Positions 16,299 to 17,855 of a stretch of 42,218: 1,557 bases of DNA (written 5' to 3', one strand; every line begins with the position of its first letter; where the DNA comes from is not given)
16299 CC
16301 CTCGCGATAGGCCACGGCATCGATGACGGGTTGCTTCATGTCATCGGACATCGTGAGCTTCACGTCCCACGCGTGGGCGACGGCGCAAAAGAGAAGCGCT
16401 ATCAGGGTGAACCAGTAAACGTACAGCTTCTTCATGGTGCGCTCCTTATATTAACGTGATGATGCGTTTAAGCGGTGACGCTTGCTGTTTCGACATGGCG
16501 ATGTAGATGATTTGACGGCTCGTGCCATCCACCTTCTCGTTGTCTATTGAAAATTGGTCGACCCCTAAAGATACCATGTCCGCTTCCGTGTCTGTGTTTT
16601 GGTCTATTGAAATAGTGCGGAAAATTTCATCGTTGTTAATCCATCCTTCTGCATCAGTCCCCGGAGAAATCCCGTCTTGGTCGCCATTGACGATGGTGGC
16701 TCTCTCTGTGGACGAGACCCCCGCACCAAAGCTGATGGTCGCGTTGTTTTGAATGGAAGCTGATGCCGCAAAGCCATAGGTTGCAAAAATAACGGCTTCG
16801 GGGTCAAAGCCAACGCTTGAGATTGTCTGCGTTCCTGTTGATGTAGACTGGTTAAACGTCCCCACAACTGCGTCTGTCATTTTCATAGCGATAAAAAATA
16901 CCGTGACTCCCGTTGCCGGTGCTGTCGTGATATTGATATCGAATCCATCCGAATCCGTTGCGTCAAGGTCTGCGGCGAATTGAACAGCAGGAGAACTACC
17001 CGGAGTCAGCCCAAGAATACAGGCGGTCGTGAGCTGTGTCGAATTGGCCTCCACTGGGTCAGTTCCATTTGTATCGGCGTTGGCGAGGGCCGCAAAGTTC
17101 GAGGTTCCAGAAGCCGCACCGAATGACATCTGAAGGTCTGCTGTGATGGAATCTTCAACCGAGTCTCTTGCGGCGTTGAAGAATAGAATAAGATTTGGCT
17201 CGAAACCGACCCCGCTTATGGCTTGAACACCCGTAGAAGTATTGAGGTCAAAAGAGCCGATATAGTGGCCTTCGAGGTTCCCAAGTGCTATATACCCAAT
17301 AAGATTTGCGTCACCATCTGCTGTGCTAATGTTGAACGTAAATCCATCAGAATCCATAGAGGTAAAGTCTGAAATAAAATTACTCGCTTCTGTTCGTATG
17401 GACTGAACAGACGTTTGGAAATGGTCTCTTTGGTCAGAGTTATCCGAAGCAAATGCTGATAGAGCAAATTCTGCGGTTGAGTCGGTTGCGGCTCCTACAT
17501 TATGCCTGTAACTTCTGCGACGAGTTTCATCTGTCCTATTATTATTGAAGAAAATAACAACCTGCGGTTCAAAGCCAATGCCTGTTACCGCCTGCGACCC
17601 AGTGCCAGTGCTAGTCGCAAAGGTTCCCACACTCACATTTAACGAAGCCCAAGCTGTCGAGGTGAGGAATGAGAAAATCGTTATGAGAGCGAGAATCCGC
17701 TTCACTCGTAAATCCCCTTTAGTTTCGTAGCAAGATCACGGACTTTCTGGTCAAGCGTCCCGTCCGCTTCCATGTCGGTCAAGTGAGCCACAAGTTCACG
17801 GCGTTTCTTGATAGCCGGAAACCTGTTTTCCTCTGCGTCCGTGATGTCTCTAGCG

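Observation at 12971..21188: An 8-kb late-operon block in which most products are exported or membrane-anchored, including fibre-like proteins with Sec signal peptides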

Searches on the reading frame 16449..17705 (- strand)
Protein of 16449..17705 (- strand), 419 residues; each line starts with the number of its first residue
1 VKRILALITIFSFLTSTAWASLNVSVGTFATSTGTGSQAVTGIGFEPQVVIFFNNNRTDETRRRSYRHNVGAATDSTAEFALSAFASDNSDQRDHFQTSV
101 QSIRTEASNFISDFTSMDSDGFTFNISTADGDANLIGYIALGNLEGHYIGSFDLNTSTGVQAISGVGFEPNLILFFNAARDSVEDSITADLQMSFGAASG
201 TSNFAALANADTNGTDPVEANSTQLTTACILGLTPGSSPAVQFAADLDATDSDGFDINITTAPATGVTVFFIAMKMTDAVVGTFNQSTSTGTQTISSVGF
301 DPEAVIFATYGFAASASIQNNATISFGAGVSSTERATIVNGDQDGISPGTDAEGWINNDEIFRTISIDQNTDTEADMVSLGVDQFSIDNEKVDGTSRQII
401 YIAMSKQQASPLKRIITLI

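Call 5: search_protein_families(library=pfam, proteins=[window:16449-17705:-], max_evalue=0.1)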
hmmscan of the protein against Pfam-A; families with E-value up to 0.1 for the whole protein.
window:16449-17705:- (419 aa): 3 families
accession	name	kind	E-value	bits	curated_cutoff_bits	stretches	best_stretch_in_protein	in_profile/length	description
PF19412.4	DUF5982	-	0.023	15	23.9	0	36-60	32-56/64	Domain of unknown function (DUF5982)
PF10035.14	DUF2179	-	0.076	13.3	22.8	0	394-417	14-37/55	Uncharacterized protein conserved in bacteria (DUF2179)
PF12380.14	Peptidase_C62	-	0.087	12.4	19.2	0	114-150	128-163/284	Gill-associated viral 3C-like peptidase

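Call 6: search_protein_families(library=phrogs, proteins=[window:16449-17705:-], max_evalue=0.1)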
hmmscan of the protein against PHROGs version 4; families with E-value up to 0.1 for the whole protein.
window:16449-17705:- (419 aa): 0 families

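Call 13: find_related_loci(query=window:16449-17705:-, collection=viral_contigs, flank=10000)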
Query window:16449-17705:- (419 aa) in viral_contigs; peptide patterns used: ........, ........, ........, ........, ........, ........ (x = any residue, [..] = any of these).
28 stretches matched a pattern, but none encodes a relative of the query by tblastn (E <= 1e-3).

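Call 22: find_homologous_proteins(query=window:16449-17705:-, max_evalue=0.001)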
Query window:16449-17705:- (419 aa): 304 proteins with E <= 0.001 among 8000 candidates; the best 120 are listed.
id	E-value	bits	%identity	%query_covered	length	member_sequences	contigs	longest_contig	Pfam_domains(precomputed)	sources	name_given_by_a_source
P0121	1.6e-260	882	100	100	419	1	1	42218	-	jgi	-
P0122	6.8e-68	248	34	90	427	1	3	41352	-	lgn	-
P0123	1.6e-51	194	32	91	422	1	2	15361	-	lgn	-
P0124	1.9e-51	194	32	93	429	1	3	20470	-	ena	-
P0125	1.1e-50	191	31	100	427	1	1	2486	-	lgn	-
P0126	8.1e-50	188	36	93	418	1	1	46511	-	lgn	-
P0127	1.1e-49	188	29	92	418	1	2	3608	-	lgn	-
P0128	2.0e-49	187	34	91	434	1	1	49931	-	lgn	-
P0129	2.2e-49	187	32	91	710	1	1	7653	-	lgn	-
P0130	8.7e-49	185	36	93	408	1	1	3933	-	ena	-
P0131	4.3e-48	183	34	95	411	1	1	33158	-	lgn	-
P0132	5.5e-48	182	33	100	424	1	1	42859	-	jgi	jgi:hypothetical protein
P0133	5.9e-46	176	34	91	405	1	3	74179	-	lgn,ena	-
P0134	6.5e-46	175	35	91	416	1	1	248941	-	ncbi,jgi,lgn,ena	-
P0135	1.2e-45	174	35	91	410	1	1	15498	-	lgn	-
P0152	3.9e-40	156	33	93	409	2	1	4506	PF10615.15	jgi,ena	-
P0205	2.5e-33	134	29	88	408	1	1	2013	PF24299.2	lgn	-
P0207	4.7e-33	133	27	93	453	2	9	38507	-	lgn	-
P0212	1.2e-32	132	31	91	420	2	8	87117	-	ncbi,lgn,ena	-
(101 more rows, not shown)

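Call 27: find_encoding_contigs(protein=P0132, flank=10000, max_places=1)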
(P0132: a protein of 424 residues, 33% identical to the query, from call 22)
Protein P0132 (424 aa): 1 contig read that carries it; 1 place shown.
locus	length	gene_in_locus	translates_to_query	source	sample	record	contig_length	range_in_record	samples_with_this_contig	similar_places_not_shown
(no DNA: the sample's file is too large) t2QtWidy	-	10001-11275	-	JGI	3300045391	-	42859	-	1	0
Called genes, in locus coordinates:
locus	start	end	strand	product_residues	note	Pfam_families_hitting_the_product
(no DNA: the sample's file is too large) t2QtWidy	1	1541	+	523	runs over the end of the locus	PF00535:Glycos_transf_2, PF10111:Glyco_tranf_2_2, PF13641:Glyco_tranf_2_3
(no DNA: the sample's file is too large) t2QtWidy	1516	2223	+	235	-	PF10111:Glyco_tranf_2_2, PF13641:Glyco_tranf_2_3, PF00535:Glycos_transf_2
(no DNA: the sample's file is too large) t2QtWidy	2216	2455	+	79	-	-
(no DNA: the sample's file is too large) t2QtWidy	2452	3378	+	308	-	PF13524:Glyco_trans_1_2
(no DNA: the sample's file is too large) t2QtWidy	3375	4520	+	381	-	PF13692:Glyco_trans_1_4 (weak), PF13524:Glyco_trans_1_2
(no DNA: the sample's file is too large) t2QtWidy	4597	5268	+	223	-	PF24175:SU10_adaptor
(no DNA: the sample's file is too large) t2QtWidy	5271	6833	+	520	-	-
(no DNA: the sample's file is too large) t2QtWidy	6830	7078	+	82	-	-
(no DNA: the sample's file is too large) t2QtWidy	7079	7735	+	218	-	-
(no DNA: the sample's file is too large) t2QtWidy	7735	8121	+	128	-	-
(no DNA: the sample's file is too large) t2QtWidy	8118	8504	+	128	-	-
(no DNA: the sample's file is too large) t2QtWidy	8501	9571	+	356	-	-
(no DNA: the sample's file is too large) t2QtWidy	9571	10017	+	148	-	-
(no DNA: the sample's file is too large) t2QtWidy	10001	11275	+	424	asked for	-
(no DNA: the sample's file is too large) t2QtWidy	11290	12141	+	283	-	-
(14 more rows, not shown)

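Call 37: search_protein_families(library=pfam, proteins=[P0152, P0205], max_evalue=0.01)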
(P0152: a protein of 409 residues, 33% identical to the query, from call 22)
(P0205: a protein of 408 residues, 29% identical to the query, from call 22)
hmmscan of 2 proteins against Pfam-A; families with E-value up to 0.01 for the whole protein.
P0152 (409 aa): 1 family
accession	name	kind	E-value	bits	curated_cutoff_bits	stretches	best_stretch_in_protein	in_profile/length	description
PF10615.14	DUF2470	-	1.2e-05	26.2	22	0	336-375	10-47/77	Domain of unknown function (DUF2470)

P0205 (408 aa): 1 family
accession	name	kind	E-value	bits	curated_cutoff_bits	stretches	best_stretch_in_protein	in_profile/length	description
PF24299.1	DUF7483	-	3.3e-07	30.2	27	0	326-384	30-87/330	Domain of unknown function (DUF7483)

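Call 42: predict_structure(alignment_id=A2)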
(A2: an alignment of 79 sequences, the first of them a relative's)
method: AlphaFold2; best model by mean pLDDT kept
length: 419 residues; sequences in the alignment: 79
mean_pLDDT: 89.8   pTM: 0.90
mean pLDDT of the five models: 89.8, 89.5, 89.2, 89.2, 88.7
residues with pLDDT >= 90: 319; 70-90: 46; 50-70: 50; < 50: 4
segments of 3 or more residues with pLDDT < 50: none
pLDDT, mean of each block of 10 residues (from residue 1): 58 60 96 97 98 94 91 95 88 60 65 95 95 96 97 98 98 95 73 96 97 90 97 95 98 98 96 97 97 96 97 91 96 97 86 94 84 93 96 95 81 55
secondary structure, 60 per line:
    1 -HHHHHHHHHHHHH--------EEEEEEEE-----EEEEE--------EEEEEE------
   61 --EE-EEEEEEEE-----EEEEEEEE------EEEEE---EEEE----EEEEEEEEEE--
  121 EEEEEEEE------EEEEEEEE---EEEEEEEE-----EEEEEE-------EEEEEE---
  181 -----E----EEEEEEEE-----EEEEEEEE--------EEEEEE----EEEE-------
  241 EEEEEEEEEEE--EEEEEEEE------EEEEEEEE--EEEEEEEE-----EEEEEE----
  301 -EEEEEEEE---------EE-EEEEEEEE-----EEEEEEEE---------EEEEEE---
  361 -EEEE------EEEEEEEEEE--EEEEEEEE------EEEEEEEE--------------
elements in order: H2-14 E23-30 E36-40 E49-54 E66-73 E79-86 E93-97 E101-104 E109-118 E121-128 E135-142 E146-153 E159-164 E172-177 E191-198 E204-211 E220-225 E230-233 E241-251 E254-261 E268-275 E278-285 E291-296 E302-309 E322-329 E335-342 E352-357 E362-365 E372-381 E384-391 E398-405

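Call 44: search_dna_similar(query=window:16449-17705:-, collection=phages, mode=protein, max_rows=25, max_evalue=0.001)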
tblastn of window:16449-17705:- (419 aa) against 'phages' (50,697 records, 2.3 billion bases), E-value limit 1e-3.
No match.

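Call 46: fold_search(model_id=the predicted structure, library=pdb)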
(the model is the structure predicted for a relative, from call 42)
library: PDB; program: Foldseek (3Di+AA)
matches with E <= 10: 870; with E <= 0.001: 14
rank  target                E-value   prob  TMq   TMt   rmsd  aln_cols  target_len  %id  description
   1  5szs_A                2.2e-06  0.33  0.12  0.05  25.9       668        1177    8  Glycan shield and epitope masking of a coronavirus spike protein observed by cryo-electron microscopy (released 2016-09-14)
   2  7pln_A                3.1e-05  0.98  0.27  0.39  11.2       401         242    8  Structure of the APCbeta domain of Plasmodium vivax perforin-like protein 1 (released 2022-06-29)
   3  8fr7_A                4.5e-05  0.09  0.09  0.04  28.2       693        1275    7  A hinge glycan regulates spike bending and impacts coronavirus infectivity (released 2023-10-04)
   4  9tdu_A                5.1e-05  0.20  0.12  0.10  22.1       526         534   10  Structure of Fructofuranosidase from Purpureocilum lilacinum (released 2026-02-11)
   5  9tdw_D                6.5e-05  0.21  0.13  0.11  20.9       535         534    8  Structure of D81A-Fructofuranosidase from Purpureocilum lilacinum in complex with fructose (released 2026-02-11)
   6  9tdx_A                7.0e-05  0.20  0.12  0.10  22.3       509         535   11  Structure of D81A-Fructofuranosidase from Purpureocilum lilacinum in complex with sucrose (released 2026-02-11)
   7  9tdv_C                9.5e-05  0.16  0.12  0.10  22.1       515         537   10  Structure of D81A-Fructofuranosidase from Purpureocilum lilacinum in complex with raffinose (released 2026-02-11)
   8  9tdv_A                1.1e-04  0.16  0.12  0.10  22.0       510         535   10  Structure of D81A-Fructofuranosidase from Purpureocilum lilacinum in complex with raffinose (released 2026-02-11)
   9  9tdv_B                1.1e-04  0.18  0.12  0.10  22.1       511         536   10  Structure of D81A-Fructofuranosidase from Purpureocilum lilacinum in complex with raffinose (released 2026-02-11)
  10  9tdx_B                1.1e-04  0.16  0.12  0.10  22.1       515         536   11  Structure of D81A-Fructofuranosidase from Purpureocilum lilacinum in complex with sucrose (released 2026-02-11)
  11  7pln_B                2.1e-04  0.96  0.28  0.41  10.1       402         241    6  Structure of the APCbeta domain of Plasmodium vivax perforin-like protein 1 (released 2022-06-29)
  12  2y0l                  6.5e-04  0.09  0.12  0.13  22.8       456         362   11  Crystal Structure of Pseudomonas Aeruginosa OpdO (released 2011-12-21)
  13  1ohf_D                6.5e-04  0.05  0.08  0.07  23.4       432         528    7  The refined structure of Nudaurelia capensis omega virus (released 2004-02-26)
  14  1bh3                  6.9e-04  0.09  0.11  0.14  20.4       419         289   10  E1M, A116K MUTANT OF RH. BLASTICA PORIN (released 1998-08-12)
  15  4kr8_B                1.1e-03  0.04  0.09  0.11  21.9       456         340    8  Salmonella typhi OmpF complex with Daunomycin (released 2014-05-28)
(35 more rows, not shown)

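Call 51: fold_search(model_id=the predicted structure, library=viral)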
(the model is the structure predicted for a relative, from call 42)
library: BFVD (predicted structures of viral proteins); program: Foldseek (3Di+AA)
matches with E <= 10: 901; with E <= 0.001: 42
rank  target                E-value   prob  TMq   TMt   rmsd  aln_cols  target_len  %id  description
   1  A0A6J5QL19            1.4e-09  1.00  0.39  0.28   8.7       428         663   12  DUF7483 domain-containing protein [uncultured Caudovirales phage]
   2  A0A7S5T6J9            7.6e-09  1.00  0.39  0.18  11.7       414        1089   11  (no name in the UniProt tables at hand)
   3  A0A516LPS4            1.9e-08  1.00  0.20  0.09  21.1       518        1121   12  (no name in the UniProt tables at hand)
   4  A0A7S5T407            2.8e-08  1.00  0.39  0.14   8.8       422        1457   12  (no name in the UniProt tables at hand)
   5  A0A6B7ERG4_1          4.6e-08  1.00  0.29  0.14  22.0       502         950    8  (no name in the UniProt tables at hand)
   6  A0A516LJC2            4.9e-08  0.99  0.21  0.12  20.8       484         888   11  (no name in the UniProt tables at hand)
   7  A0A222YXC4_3          4.9e-08  0.96  0.18  0.08  24.6       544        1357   10  Baseplate wedge initiator [Synechococcus phage Bellamy]
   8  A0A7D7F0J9            1.7e-07  0.99  0.15  0.15  28.2       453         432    7  (no name in the UniProt tables at hand)
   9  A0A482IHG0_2          2.6e-07  0.96  0.20  0.12  24.1       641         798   10  (no name in the UniProt tables at hand)
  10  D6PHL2                2.9e-07  1.00  0.41  0.15   9.5       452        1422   12  (no name in the UniProt tables at hand)
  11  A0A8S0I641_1          2.9e-07  0.99  0.21  0.11  17.3       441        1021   10  (no name in the UniProt tables at hand)
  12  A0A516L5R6            2.9e-07  0.99  0.19  0.08  24.0       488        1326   14  (no name in the UniProt tables at hand)
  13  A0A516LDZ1            4.8e-07  1.00  0.29  0.13  20.3       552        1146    7  (no name in the UniProt tables at hand)
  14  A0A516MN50            8.0e-07  0.97  0.21  0.19  25.8       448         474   13  (no name in the UniProt tables at hand)
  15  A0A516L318            1.3e-06  0.93  0.24  0.19  19.9       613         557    8  (no name in the UniProt tables at hand)
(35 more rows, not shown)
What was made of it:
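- On DUF7483 phage beta-domain proteins: For C, Foldseek gives probability 1.0 to a DUF7483 protein of an uncultured phage, but with TM-score about 0.4 (call 51).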

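Call 61: find_encoding_contigs(protein=P0122, flank=10000, max_places=1)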
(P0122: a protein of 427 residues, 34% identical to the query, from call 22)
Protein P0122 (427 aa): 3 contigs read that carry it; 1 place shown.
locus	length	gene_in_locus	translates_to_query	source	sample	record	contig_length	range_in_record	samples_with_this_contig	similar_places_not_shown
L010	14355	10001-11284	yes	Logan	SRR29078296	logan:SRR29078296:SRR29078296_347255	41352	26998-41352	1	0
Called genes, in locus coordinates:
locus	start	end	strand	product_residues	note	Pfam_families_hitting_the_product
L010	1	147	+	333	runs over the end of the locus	-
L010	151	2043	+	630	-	-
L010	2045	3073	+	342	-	-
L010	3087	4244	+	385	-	PF24175:SU10_adaptor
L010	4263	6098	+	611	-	-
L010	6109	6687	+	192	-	-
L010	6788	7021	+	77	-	-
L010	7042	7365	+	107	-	-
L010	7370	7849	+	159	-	-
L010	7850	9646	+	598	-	-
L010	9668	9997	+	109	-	-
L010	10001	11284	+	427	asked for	-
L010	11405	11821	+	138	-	-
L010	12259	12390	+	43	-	-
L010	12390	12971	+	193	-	PF01551:Peptidase_M23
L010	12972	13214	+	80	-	-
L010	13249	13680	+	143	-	-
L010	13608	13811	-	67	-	-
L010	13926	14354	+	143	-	?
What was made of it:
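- Signal-less versions of the fibre-B-C module sit where tail fibres sit in SU10-like phages (L010, call 61).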

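Call 66: find_encoding_contigs(protein=P0207, flank=10000, max_places=1)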
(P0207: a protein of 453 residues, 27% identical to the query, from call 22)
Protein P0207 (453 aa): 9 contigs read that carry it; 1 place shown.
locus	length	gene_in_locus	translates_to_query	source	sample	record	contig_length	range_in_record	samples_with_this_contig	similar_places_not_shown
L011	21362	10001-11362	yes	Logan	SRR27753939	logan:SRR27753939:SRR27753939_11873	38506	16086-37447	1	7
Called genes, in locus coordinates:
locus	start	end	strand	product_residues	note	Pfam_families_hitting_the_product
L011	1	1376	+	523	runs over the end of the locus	-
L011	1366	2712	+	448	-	-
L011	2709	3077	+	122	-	-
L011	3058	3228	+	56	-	-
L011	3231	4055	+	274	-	-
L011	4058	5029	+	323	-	-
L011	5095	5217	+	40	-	-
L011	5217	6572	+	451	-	-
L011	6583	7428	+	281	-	-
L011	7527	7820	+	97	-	-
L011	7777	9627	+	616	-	-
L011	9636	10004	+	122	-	-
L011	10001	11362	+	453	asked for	-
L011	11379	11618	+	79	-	-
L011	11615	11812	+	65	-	-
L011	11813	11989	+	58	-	-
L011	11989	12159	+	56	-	-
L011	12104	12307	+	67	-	-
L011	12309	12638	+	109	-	-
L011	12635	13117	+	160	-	-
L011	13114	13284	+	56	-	-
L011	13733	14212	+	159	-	-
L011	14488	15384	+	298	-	PF00589:Phage_integrase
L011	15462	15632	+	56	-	-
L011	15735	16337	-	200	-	-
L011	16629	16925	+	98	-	-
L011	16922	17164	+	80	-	-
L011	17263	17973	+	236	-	-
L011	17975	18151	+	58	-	-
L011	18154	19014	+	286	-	-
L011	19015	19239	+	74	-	-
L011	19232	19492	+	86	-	PF14090:HTH_39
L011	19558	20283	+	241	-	-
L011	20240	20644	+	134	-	-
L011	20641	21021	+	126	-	PF05766:NinG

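Call 69: find_related_loci(query=A2, collection=viral_contigs, flank=6000)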
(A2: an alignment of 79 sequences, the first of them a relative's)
Query A2 (419 aa) in viral_contigs; peptide patterns used: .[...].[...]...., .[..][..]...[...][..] (x = any residue, [..] = any of these).
600 stretches matched a pattern (row limit reached: there are more); 80 encode a relative of the query (tblastn E <= 1e-3); 80 distinct loci.
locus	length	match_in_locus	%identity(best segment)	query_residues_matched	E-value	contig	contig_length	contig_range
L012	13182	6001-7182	36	21-404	2e-51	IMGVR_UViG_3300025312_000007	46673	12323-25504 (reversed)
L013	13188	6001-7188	31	18-410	1e-46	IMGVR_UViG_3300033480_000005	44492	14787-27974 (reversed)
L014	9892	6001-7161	35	21-404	7e-46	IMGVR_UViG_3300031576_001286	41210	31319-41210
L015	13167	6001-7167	35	19-402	1e-45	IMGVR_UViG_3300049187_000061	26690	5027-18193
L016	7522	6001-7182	30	20-408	8e-40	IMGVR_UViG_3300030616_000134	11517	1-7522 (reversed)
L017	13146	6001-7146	33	21-403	1e-39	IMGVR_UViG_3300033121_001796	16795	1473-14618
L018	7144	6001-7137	32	21-393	5e-39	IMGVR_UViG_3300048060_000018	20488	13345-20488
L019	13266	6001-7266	33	2-418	3e-46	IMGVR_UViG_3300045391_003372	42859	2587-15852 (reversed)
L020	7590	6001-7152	30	21-404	7e-35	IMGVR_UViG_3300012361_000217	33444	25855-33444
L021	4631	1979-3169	29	17-410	6e-33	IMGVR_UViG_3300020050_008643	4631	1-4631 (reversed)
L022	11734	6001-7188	30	21-405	1e-32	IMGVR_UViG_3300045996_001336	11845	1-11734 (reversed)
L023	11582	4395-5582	29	14-402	2e-32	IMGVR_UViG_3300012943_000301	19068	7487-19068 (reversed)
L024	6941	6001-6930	32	21-404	4e-32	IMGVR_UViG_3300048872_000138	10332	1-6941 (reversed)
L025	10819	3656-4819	29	21-404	5e-32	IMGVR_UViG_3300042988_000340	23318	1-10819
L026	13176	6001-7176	30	22-404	6e-32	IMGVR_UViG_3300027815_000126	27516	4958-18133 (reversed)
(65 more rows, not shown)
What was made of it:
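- Tried and rejected: A profile of the C family was needed (call 69).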

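Call 81: search_protein_families(library=phrogs, proteins=[L011:3-1376:+, L011:1366-2709:+, L011:2709-3074:+, L011:3231-4052:+, L011:4058-5026:+, L011:5217-6569:+, L011:6583-7425:+, L011:7828-9624:+, L011:11379-11615:+, L011:12635-13114:+], max_evalue=0.01)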
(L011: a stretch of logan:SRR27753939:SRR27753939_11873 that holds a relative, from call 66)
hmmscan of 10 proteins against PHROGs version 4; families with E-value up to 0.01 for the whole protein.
L011:3-1376:+ (457 aa): 2 families
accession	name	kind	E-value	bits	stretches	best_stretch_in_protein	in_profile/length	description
phrog_3287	-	head and packaging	1.7e-07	31.5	1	4-221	62-289/524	virion structural protein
phrog_578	-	connector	1.4e-06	28.1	1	143-239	194-293/486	head closure Hc3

L011:1366-2709:+ (448 aa): 2 families
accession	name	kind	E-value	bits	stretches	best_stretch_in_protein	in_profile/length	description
phrog_11355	-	tail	3.1e-10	41.2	1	346-439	24-126/131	tail fiber protein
phrog_7098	-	unknown function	0.0017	19.2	1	326-404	76-156/202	-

L011:2709-3074:+ (122 aa): 0 families

L011:3231-4052:+ (274 aa): 0 families

L011:4058-5026:+ (323 aa): 3 families
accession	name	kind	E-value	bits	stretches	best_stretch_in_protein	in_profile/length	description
phrog_25769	-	unknown function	2e-09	38.4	1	144-278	237-370/402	-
phrog_2534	-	other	1.7e-05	25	1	133-292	269-417/435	released from the phage upon host infection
phrog_27813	-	unknown function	0.0021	17.7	1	157-263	431-530/608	-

L011:5217-6569:+ (451 aa): 0 families

L011:6583-7425:+ (281 aa): 0 families

L011:7828-9624:+ (599 aa): 1 family
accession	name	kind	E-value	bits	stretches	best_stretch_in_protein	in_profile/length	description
phrog_12121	-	unknown function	5.3e-07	30.8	1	527-595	93-161/165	-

L011:11379-11615:+ (79 aa): 1 family
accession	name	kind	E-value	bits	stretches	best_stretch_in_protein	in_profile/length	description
phrog_6664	-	unknown function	0.00075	20.9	1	1-77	2-79/97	-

L011:12635-13114:+ (160 aa): 0 families

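Call 86: search_protein_families(library=ncbifam, proteins=[window:16449-17705:-], max_evalue=0.05)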
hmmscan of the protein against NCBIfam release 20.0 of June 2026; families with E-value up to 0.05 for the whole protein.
window:16449-17705:- (419 aa): 0 families
